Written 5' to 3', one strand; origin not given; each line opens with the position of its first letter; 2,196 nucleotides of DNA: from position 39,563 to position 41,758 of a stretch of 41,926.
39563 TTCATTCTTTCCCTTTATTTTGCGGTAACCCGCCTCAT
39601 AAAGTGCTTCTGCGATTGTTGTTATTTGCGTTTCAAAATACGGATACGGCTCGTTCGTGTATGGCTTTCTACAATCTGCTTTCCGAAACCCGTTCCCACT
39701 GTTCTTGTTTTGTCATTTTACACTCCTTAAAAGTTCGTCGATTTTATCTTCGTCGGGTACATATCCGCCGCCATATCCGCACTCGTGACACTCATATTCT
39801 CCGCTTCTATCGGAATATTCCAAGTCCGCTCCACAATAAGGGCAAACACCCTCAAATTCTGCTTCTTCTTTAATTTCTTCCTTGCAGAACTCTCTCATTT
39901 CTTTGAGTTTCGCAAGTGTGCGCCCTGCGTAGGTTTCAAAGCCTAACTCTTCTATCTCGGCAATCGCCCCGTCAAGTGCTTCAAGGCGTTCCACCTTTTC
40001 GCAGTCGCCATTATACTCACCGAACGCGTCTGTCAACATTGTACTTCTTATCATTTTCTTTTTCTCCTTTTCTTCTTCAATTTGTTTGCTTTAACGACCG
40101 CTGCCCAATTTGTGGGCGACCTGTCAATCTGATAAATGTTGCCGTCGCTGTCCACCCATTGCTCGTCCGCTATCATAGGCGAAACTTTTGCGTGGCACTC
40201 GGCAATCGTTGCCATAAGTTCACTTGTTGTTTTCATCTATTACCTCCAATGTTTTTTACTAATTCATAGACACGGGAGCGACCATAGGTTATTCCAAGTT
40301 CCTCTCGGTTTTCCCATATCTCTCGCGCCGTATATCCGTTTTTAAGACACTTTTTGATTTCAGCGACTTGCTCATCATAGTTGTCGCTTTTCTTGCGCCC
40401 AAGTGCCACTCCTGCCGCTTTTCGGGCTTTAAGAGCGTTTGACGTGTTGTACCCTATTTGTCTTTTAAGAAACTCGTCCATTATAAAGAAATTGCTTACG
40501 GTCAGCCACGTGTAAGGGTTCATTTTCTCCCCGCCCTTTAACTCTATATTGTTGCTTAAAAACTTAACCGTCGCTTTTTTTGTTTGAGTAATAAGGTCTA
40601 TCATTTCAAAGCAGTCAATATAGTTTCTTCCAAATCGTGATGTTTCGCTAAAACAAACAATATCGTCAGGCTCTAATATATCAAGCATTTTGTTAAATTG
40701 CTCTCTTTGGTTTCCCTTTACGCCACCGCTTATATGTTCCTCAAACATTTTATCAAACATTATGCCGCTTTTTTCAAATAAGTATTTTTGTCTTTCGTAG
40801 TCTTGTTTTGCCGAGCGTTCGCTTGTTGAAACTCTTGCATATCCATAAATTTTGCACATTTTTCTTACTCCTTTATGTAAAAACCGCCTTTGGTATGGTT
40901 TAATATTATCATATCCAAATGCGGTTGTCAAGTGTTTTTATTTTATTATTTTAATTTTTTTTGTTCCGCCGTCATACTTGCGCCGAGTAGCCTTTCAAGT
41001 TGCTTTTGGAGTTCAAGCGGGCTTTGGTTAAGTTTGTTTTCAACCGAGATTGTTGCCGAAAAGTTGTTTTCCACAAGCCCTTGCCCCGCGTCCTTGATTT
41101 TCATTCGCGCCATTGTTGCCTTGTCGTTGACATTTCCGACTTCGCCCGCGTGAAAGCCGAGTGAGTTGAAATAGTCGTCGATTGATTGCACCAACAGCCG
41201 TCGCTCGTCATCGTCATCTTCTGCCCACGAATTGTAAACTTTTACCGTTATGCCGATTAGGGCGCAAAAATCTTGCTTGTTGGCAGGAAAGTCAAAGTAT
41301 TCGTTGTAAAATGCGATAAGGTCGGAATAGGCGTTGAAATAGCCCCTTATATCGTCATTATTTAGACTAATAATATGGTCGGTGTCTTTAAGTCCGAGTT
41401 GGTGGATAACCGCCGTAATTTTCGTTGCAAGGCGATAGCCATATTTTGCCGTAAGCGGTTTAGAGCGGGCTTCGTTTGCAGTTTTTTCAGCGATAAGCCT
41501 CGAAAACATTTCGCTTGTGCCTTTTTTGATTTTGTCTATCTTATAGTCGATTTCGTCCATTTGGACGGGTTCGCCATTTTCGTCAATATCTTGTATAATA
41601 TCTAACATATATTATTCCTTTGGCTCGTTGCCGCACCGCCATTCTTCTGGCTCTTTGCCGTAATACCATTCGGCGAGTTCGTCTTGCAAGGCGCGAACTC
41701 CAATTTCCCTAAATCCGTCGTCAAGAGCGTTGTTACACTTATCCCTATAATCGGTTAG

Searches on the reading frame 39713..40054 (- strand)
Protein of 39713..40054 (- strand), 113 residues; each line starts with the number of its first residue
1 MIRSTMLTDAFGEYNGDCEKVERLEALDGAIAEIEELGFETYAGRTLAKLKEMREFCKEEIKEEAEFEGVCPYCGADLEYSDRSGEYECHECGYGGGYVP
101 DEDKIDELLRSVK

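Call 29: search_protein_families(library=phrogs, proteins=[window:39713-40054:-], max_evalue=0.001)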
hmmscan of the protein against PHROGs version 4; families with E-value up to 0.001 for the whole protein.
window:39713-40054:- (113 aa): 1 family
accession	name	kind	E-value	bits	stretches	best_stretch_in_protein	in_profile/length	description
phrog_10675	-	unknown function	0.00097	20.3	0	68-112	5-57/98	-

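Call 31: search_protein_families(library=pfam, proteins=[window:39713-40054:-], max_evalue=0.01)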
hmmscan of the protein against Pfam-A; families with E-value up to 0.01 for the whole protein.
window:39713-40054:- (113 aa): 3 families
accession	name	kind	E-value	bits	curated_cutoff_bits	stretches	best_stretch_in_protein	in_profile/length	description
PF12773.13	DZR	-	0.001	19.6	27.3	1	56-94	3-32/45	Double zinc ribbon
PF12760.12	Zn_ribbon_IS1595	-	0.0032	17.8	25.4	1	70-94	20-45/46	Transposase zinc-ribbon domain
PF08271.17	Zn_Ribbon_TF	-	0.0039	17.2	29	0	70-94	2-27/43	TFIIB zinc-binding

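Call 91: search_protein_families(library=ncbifam, proteins=[window:39713-40054:-], max_evalue=0.01)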
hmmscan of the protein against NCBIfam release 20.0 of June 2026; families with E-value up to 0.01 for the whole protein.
window:39713-40054:- (113 aa): 2 families
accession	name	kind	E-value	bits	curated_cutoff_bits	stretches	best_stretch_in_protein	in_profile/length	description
NF003058.0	PRK03976.1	equivalog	0.0031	17.4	87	1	59-104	27-75/91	50S ribosomal protein L37ae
NF006417.0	PRK08665.1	equivalog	0.0062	14.8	961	1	26-95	688-756/759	vitamin B12-dependent ribonucleotide reductase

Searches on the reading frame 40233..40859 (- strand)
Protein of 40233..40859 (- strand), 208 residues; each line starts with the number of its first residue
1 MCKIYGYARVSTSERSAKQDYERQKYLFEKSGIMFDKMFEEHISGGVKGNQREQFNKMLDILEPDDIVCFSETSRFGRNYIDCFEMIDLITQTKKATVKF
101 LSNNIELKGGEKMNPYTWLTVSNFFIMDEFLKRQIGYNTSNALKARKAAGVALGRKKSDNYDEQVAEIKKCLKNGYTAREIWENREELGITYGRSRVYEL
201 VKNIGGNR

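Call 29: search_protein_families(library=phrogs, proteins=[window:40233-40859:-], max_evalue=0.001)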
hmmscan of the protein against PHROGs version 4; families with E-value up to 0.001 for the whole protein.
window:40233-40859:- (208 aa): 2 families
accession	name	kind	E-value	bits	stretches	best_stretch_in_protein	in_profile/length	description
phrog_125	-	DNA, RNA and nucleotide metabolism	1.1e-34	121.1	1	1-204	19-203/254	DNA invertase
phrog_95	-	integration and excision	1.2e-14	54.9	1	1-156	87-243/651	integrase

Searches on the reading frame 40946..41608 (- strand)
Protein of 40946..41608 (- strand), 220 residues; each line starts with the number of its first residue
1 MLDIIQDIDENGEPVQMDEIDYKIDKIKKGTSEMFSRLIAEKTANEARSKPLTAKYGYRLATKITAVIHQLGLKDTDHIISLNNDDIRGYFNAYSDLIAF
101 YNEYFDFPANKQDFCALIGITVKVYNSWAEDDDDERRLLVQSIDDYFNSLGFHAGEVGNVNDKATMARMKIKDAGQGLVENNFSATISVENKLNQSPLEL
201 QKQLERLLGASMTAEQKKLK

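Call 29: search_protein_families(library=phrogs, proteins=[window:40946-41608:-], max_evalue=0.001)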
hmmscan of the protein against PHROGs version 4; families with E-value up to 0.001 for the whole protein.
window:40946-41608:- (220 aa): 0 families

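Call 31: search_protein_families(library=pfam, proteins=[window:40946-41608:-], max_evalue=0.01)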
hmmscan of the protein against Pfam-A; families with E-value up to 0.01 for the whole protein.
window:40946-41608:- (220 aa): 0 families

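Call 91: search_protein_families(library=ncbifam, proteins=[window:40946-41608:-], max_evalue=0.01)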
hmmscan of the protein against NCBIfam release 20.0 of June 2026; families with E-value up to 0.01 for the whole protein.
window:40946-41608:- (220 aa): 1 family
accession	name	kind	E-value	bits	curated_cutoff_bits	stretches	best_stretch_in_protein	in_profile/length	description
TIGR01635.1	tail_comp_S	equivalog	0.0022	18.1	37.65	1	23-76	57-110/144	phage virion morphogenesis protein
